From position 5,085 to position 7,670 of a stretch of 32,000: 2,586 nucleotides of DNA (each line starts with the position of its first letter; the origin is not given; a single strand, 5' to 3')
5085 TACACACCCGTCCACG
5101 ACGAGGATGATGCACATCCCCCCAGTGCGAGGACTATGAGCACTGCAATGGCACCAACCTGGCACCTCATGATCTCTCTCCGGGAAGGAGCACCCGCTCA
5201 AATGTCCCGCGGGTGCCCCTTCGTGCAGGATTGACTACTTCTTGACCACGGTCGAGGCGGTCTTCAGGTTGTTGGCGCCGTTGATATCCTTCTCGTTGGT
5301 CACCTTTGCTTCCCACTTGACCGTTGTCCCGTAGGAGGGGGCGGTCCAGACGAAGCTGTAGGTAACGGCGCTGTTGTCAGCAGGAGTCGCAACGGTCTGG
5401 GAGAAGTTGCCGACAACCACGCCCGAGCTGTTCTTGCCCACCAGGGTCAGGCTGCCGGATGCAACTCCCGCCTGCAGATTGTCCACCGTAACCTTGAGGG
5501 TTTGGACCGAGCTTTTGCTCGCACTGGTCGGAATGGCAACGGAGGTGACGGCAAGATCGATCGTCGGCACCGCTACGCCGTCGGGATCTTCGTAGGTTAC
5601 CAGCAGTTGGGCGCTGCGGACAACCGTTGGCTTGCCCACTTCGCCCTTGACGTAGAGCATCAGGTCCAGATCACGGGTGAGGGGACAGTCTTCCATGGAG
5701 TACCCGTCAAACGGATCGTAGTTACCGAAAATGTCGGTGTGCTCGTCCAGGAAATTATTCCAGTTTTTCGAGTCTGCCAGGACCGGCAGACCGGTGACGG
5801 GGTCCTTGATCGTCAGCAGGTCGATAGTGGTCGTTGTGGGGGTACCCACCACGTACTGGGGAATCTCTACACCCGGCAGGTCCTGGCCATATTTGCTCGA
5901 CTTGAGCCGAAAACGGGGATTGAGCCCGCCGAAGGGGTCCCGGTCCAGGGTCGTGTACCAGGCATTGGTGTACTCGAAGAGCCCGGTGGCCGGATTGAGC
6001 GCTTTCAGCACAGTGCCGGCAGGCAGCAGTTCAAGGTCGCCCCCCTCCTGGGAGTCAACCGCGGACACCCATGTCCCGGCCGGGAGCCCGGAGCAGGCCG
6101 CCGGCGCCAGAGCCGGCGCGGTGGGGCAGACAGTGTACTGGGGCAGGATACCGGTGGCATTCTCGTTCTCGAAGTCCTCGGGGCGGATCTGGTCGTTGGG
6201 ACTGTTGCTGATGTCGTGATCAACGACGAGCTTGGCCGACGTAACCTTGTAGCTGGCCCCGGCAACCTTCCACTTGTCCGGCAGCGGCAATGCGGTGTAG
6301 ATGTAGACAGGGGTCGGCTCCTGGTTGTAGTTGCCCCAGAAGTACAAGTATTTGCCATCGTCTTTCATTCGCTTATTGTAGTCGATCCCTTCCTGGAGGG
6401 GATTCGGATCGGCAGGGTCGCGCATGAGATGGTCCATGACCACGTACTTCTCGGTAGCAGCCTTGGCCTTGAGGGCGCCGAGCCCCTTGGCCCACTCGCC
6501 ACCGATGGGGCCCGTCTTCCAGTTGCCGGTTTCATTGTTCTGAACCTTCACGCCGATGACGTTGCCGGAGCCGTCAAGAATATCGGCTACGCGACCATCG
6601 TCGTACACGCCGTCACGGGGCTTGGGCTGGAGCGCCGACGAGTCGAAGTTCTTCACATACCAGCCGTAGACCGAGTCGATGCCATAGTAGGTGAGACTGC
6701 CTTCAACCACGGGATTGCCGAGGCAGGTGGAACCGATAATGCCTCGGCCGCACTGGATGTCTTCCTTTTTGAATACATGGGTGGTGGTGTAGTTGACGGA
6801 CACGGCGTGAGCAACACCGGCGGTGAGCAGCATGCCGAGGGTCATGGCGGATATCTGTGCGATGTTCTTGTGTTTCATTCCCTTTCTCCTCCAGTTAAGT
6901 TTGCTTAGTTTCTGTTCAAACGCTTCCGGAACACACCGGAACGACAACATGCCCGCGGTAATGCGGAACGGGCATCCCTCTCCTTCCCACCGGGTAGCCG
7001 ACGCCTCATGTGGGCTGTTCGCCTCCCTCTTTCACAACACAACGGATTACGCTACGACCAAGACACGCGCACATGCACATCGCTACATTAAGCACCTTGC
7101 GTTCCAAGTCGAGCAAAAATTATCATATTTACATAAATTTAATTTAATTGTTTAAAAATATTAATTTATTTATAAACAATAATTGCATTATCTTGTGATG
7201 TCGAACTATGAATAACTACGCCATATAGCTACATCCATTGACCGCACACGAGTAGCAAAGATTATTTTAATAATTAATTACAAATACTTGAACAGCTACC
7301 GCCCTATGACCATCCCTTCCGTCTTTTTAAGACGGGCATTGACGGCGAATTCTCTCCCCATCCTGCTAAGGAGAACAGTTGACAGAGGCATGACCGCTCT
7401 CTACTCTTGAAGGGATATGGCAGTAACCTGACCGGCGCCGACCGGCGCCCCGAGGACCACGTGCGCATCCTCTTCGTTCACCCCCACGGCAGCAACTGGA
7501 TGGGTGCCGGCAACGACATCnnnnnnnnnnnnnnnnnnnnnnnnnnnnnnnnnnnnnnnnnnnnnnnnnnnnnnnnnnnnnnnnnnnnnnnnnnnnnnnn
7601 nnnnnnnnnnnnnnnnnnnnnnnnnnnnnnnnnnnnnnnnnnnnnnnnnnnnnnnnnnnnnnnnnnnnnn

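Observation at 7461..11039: Compact operon: class-B radical SAM enzyme + PagL-like outer-membrane hydrolase + Tat-exported carotenoid-oxygenase-family enzyme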

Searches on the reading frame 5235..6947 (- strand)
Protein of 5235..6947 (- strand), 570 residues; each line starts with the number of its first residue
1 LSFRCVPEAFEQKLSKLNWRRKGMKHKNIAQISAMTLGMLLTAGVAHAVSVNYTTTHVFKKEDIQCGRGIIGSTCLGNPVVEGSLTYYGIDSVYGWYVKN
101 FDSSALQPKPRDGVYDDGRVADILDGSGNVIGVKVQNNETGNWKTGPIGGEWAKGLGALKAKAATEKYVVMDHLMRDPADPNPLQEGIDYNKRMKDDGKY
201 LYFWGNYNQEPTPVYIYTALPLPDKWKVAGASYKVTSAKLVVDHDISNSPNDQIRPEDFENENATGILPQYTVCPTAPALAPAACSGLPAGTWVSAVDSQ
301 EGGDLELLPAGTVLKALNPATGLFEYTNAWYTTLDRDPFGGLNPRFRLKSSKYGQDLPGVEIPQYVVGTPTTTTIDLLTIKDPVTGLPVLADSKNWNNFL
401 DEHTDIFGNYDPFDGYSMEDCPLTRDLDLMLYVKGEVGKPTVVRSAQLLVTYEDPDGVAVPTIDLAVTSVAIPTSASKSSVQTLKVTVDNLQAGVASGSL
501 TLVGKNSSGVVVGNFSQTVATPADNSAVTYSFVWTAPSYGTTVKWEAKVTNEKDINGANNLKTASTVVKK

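Call 3: search_protein_families(library=pfam, proteins=[window:5235-6947:-], max_evalue=0.01)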
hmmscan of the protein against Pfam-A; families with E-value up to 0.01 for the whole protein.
window:5235-6947:- (570 aa): 0 families

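Call 4: search_protein_families(library=ncbifam, proteins=[window:5235-6947:-], max_evalue=0.01)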
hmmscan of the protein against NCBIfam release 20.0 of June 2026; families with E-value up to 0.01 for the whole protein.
window:5235-6947:- (570 aa): 0 families
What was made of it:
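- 4574..6950 (-): Two hypothetical proteins (198 aa putative lipoprotein; 547/571 aa) inserted between UvrD and the operon; not part of the unit. No Pfam or NCBIfam hit (calls 3, 4).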

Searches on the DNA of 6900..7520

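Call 59: search_rna_families(source=window, start=6900, end=7520, threshold=evalue, max_evalue=1)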
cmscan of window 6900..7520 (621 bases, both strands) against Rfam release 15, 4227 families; matches with E-value up to 1: 0.
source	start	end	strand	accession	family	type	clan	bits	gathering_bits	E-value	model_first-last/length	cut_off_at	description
